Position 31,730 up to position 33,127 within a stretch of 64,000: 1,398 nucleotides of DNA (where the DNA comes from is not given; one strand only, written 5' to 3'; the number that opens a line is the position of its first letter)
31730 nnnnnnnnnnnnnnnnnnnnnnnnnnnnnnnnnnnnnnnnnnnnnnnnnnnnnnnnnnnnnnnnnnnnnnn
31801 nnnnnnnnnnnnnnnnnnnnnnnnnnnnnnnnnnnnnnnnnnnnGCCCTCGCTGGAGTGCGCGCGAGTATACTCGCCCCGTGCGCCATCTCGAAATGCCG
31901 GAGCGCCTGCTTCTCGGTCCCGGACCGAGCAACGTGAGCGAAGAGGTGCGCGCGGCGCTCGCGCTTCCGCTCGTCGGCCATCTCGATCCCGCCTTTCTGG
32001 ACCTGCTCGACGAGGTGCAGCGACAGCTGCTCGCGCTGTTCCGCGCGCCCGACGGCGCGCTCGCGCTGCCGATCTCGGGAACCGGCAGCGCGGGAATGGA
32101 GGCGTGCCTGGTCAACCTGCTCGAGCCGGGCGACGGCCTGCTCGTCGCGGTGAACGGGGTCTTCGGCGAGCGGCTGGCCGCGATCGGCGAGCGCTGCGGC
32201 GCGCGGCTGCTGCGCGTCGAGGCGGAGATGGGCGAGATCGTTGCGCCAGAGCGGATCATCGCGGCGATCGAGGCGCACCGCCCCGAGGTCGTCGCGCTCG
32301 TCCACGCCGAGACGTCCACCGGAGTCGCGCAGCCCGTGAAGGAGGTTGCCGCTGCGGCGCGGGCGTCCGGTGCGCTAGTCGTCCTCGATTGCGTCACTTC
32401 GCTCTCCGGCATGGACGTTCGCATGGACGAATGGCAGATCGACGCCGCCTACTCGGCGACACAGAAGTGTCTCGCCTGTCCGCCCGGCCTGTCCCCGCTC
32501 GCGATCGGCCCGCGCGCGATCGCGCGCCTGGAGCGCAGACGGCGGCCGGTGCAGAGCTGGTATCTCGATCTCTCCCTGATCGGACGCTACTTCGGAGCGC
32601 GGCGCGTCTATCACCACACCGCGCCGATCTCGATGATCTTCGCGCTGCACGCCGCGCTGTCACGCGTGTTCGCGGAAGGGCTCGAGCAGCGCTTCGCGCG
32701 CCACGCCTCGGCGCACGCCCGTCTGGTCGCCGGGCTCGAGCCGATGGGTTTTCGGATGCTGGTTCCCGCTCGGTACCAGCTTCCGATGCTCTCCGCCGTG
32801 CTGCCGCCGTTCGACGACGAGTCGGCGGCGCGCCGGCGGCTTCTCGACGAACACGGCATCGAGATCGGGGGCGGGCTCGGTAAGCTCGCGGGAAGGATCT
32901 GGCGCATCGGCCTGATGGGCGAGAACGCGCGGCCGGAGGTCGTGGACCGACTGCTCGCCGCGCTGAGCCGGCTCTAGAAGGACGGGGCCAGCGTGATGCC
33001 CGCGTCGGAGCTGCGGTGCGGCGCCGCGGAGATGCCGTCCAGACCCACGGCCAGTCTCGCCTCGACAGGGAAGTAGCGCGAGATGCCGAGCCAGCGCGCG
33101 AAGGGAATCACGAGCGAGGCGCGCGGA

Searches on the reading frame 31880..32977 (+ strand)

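Call 42: search_protein_families(library=pfam, proteins=[window:31880-32977:+], max_evalue=0.001)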
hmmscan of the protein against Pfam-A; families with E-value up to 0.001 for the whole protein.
window:31880-32977:+ (365 aa): 1 family
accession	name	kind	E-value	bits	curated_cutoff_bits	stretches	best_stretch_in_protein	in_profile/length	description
PF00266.25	Aminotran_5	-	2.3e-23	83.3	21.5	1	35-332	37-338/371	Aminotransferase class-V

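Call 66: search_protein_families(library=ncbifam, proteins=[window:31880-32977:+], max_evalue=0.001)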
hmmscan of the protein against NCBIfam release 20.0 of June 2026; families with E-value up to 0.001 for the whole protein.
window:31880-32977:+ (365 aa): 16 families
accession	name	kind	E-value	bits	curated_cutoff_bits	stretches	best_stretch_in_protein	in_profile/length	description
TIGR03301.1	PhnW-AepZ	equivalog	3.8e-62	210.7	360.8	1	10-363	1-352/355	2-aminoethylphosphonate aminotransferase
NF046070.1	PyrdoxPyrvTramin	equivalog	3e-53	181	600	1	9-363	6-361/369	pyridoxamine--pyruvate transaminase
NF045640.1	AspGlyoxATaseBhcA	equivalog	2.3e-51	175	650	1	14-348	10-347/395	L-aspartate--glyoxylate aminotransferase BhcA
NF010006.0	PRK13479.1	equivalog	4.6e-45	154.3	296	1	7-361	4-356/369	2-aminoethylphosphonate--pyruvate transaminase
TIGR02326.1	transamin_PhnW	equivalog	9.7e-44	149.9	400.8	1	9-362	4-356/363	2-aminoethylphosphonate--pyruvate transaminase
TIGR04343.1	egtE_PLP_lyase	equivalog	3.3e-15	55.8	400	1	86-327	96-329/370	ergothioneine biosynthesis PLP-dependent enzyme EgtE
TIGR01366.1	serC_3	equivalog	8.5e-13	48.2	401.65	1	12-219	7-208/361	phosphoserine transaminase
TIGR01977.1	am_tr_V_EF2568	hypoth_equivalog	7.3e-10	38.4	377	1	100-210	104-213/376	cysteine desulfurase family protein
NF040779.1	Sec_lyase_SclA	exception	9.7e-09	34.6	525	1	48-328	49-330/378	selenocysteine lyase SclA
TIGR01979.1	sufS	subfamily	8.7e-07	28.1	475.1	1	105-198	131-223/403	SufS family cysteine desulfurase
TIGR03402.1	FeS_nifS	equivalog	8.6e-06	24.7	530.75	1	113-205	116-206/379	cysteine desulfurase NifS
NF002806.0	PRK02948.1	subfamily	1.2e-05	24.4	304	1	134-211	138-214/381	IscS subfamily cysteine desulfurase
TIGR01976.1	am_tr_V_VC1184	hypoth_equivalog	2.3e-05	23.9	352.35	1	106-197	130-221/401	cysteine desulfurase-like protein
NF010611.0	PRK14012.1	equivalog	0.00038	19.5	548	1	104-217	117-228/406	IscS subfamily cysteine desulfurase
TIGR03235.1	DNA_S_dndA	equivalog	0.00053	19.4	480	1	110-212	115-215/353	cysteine desulfurase DndA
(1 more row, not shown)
